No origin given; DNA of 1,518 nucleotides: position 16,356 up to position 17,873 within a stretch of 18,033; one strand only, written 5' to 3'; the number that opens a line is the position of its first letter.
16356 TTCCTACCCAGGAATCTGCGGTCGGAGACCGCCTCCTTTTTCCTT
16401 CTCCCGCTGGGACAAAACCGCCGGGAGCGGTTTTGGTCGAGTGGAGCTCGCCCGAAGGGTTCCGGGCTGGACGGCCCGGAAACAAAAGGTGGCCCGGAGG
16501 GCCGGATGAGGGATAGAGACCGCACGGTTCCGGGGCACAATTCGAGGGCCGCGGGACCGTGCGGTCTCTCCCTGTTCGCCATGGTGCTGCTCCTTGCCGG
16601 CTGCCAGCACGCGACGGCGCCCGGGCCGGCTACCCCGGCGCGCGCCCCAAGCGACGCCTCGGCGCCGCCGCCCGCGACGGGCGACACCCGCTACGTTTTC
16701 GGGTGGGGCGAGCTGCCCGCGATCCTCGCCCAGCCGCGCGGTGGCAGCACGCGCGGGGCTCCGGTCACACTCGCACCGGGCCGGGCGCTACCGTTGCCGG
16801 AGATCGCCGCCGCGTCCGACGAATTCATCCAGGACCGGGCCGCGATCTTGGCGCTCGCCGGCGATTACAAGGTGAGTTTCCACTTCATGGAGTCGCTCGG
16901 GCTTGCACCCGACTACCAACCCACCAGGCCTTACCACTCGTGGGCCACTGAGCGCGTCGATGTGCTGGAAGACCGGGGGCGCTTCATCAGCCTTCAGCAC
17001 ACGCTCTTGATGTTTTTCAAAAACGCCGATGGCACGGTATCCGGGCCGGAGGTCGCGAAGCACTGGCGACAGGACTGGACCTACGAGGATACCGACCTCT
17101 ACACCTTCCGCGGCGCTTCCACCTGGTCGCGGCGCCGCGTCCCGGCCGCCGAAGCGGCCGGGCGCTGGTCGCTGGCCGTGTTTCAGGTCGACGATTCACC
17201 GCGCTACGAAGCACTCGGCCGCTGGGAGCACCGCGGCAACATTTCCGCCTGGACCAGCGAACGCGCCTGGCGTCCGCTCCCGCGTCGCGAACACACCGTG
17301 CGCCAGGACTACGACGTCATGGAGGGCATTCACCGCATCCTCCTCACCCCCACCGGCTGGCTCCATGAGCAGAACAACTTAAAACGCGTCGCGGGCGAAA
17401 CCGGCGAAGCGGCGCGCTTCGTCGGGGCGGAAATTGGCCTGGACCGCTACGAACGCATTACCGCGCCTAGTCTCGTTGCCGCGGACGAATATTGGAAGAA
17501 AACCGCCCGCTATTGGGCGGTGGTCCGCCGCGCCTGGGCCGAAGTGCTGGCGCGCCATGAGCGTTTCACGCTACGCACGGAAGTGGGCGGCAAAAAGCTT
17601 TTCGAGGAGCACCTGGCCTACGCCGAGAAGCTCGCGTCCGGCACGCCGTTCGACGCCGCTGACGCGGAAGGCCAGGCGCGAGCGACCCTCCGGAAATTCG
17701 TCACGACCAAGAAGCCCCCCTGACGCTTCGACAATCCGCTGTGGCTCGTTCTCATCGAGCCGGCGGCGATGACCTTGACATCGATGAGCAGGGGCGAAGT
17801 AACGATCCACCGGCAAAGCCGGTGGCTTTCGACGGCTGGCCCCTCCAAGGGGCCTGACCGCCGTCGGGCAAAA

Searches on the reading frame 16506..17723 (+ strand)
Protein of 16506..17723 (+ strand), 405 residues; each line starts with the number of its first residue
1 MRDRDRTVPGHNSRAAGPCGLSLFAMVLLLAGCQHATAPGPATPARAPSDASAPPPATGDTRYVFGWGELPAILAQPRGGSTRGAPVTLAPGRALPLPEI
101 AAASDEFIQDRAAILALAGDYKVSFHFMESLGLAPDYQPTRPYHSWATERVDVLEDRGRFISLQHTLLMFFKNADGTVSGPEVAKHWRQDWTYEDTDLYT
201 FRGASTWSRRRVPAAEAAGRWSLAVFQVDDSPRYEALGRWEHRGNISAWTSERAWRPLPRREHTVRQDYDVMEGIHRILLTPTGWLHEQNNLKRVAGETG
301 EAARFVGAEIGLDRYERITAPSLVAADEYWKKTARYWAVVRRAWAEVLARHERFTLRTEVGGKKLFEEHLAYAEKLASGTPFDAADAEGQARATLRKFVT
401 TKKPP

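Call 6: search_protein_families(library=pfam, proteins=[window:16506-17723:+], max_evalue=0.01)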
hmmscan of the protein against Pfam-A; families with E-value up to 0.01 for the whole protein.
window:16506-17723:+ (405 aa): 1 family
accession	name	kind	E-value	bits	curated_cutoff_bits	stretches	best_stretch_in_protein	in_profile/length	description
PF20311.3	DUF6607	-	1.1e-66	225.5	27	1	103-396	11-291/296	Family of unknown function (DUF6607)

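Call 11: find_related_loci(query=window:16506-17723:+, collection=genome_contigs, flank=5000)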
Query window:16506-17723:+ (405 aa) in genome_contigs; peptide patterns used: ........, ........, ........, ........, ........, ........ (x = any residue, [..] = any of these).
73 stretches matched a pattern; 12 encode a relative of the query (tblastn E <= 1e-3); 12 distinct loci.
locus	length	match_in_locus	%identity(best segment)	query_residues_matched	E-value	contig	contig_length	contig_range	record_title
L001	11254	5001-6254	68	2-403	0e+0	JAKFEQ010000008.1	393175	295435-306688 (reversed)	MAG: Opitutaceae bacterium isolate LC077 contig-124_6, whole genome shotgun sequence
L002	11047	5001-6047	71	51-399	5e-168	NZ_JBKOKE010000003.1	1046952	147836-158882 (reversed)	Horticoccus sp. 23ND18S-11 23ND18S-11_3, whole genome shotgun sequence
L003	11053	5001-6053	71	51-399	2e-166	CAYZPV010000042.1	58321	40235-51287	MAG TPA_asm: uncultured Opitutus sp. isolate SRP292972_co3_1 genome assembly, contig: NODE_445_length_58321_cov_6.998884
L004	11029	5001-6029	71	62-404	1e-160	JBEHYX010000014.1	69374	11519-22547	MAG: Verrucomicrobiota bacterium isolate ESF1.bin.76 NODE_454_length_69374_cov_12.362339, whole genome shotgun sequence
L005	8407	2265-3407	61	24-399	4e-152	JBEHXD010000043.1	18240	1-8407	MAG: Verrucomicrobiota bacterium isolate ES1.bin.31 NODE_2755_length_18240_cov_3.139904, whole genome shotgun sequence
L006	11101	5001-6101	61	34-399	8e-148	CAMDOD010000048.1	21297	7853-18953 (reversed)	MAG: Opitutus sp. GAS368 isolate MH-08apr19-303 genome assembly, contig: MH-08apr19-C5568, whole genome shotgun sequence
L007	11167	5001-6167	54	12-401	6e-142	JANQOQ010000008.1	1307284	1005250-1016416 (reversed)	MAG: Puniceicoccaceae bacterium isolate IP29b_bin.139 k99_1304758, whole genome shotgun sequence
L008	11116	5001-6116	67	24-400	1e-163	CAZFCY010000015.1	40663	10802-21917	MAG TPA_asm: uncultured Opitutaceae bacterium isolate SRP344714_co1_415 genome assembly, contig: NODE_1989_length_40663_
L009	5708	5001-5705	64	21-250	1e-97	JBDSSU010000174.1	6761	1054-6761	MAG: Opitutaceae bacterium isolate cluster1_bin.541 k127_4324440, whole genome shotgun sequence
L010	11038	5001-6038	66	60-405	1e-155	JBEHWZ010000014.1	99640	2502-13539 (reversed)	MAG: Verrucomicrobiota bacterium isolate ES1.bin.22 NODE_222_length_99640_cov_33.344572, whole genome shotgun sequence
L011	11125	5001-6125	64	32-405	9e-158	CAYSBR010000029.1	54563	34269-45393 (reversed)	MAG TPA_asm: uncultured Opitutaceae bacterium isolate SRP344714_co1_327 genome assembly, contig: NODE_1308_length_54563_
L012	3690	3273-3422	70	327-376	7e-19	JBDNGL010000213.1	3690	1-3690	MAG: Opitutaceae bacterium isolate concoct.190.WLB k141_920949, whole genome shotgun sequence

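Call 16: find_encoding_contigs(protein=window:16506-17723:+, flank=10000, max_places=6)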
Protein window:16506-17723:+ (405 aa): no gene with exactly this product is on record in the collection.

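Call 17: find_homologous_proteins(query=window:16506-17723:+, max_evalue=1e-20)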
Query window:16506-17723:+ (405 aa): 3934 proteins with E <= 1e-20 among 8000 candidates; the best 120 are listed.
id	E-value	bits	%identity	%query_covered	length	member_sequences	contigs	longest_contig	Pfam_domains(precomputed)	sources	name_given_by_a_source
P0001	1.1e-256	870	100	94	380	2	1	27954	PF20311.4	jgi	jgi:hypothetical protein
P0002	3.5e-186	637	77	84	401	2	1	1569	PF20311.4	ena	-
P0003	4.0e-183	627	71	95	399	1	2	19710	PF20311.4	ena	-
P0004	1.7e-181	622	71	93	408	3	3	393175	PF20311.4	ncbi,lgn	-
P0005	4.9e-180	617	71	93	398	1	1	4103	PF20311.4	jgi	jgi:hypothetical protein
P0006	1.5e-179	616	69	94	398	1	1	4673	PF20311.4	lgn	-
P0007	1.9e-178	612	70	95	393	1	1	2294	PF20311.4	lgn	-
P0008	2.5e-178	612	70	94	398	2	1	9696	PF20311.4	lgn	-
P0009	5.2e-178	610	70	94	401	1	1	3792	PF20311.4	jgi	jgi:hypothetical protein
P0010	8.8e-178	610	71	92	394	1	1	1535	PF20311.4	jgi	jgi:hypothetical protein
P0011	9.5e-176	603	70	94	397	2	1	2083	PF20311.4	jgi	jgi:hypothetical protein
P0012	2.2e-175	602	68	92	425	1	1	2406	PF20311.4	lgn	-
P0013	1.5e-174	599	69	94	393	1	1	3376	PF20311.4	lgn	-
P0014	6.1e-173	594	71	85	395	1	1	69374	PF20311.4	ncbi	-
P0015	1.4e-172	593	69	94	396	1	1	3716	PF20311.4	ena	-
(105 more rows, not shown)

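Call 18: find_encoding_contigs(protein=P0001, flank=10000, max_places=4)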
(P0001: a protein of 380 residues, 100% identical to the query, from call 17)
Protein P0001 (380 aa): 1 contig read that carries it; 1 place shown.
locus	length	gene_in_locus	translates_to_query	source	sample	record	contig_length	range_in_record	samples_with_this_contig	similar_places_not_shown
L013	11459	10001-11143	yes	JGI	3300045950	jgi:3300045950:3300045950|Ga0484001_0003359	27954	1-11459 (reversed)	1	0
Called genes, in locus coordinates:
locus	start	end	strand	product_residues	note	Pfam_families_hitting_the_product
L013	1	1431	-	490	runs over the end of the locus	PF00817:IMS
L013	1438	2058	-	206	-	-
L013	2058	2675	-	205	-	PF01726:LexA_DNA_bind, PF00717:Peptidase_S24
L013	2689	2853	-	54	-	-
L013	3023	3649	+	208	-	PF04264:YceI (weak)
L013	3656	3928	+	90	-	-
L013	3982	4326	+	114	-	-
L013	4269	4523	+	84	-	-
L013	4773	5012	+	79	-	PF01797:Y1_Tnp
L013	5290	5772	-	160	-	-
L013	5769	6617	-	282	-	PF04454:Linocin_M18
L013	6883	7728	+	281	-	PF00664:ABC_membrane (weak)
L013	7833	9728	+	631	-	PF00034:Cytochrom_C, PF13442:Cytochrome_CBB3, PF03239:FTR1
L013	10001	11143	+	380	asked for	PF20311:DUF6607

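Call 19: find_encoding_contigs(protein=P0002, flank=3000, max_places=4)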
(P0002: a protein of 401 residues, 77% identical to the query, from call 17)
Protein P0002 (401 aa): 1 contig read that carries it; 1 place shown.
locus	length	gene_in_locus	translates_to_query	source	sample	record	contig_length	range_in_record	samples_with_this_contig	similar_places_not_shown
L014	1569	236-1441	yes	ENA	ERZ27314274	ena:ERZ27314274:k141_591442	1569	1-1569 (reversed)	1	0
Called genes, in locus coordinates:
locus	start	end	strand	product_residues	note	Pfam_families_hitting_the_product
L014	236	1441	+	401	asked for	PF20311:DUF6607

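Call 28: list_cluster_members(proteins=[P0001])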
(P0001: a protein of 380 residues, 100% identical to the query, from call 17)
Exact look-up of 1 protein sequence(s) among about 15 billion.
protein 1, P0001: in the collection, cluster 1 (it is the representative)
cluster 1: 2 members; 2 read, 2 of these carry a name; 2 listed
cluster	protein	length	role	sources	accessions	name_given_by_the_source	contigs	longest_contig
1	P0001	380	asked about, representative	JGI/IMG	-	hypothetical protein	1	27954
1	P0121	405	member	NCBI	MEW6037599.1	MAG: DUF6607 family protein [Pseudomonadota bacterium]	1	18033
